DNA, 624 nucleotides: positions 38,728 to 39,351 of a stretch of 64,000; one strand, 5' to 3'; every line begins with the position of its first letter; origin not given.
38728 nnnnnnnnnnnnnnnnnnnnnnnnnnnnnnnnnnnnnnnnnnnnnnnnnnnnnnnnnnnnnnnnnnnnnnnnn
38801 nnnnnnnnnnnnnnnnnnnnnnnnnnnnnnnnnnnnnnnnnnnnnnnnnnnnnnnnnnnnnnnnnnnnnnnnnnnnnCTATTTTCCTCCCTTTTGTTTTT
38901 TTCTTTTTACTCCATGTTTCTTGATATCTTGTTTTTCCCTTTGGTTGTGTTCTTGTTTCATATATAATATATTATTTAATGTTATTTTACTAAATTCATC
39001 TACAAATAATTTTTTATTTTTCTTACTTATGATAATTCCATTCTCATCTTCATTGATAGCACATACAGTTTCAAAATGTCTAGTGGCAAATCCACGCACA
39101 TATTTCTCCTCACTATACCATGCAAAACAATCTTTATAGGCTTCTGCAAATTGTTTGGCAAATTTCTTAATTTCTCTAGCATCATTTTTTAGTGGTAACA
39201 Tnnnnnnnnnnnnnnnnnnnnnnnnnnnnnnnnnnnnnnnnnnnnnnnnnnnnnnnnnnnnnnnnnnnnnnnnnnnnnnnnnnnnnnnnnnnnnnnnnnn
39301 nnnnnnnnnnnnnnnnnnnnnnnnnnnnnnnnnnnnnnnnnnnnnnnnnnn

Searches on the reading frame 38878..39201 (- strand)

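Call 68: search_protein_families(library=pfam, proteins=[window:38878-39201:-], max_evalue=0.001)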
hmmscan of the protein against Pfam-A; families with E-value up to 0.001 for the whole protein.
window:38878-39201:- (107 aa): 0 families

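Call 74: search_protein_families(library=phrogs, proteins=[window:38878-39201:-], max_evalue=0.001)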
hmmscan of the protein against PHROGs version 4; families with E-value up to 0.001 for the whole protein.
window:38878-39201:- (107 aa): 1 family
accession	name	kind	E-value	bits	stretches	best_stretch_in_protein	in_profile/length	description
phrog_22039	-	unknown function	5.6e-05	24.4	1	6-103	5-97/100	-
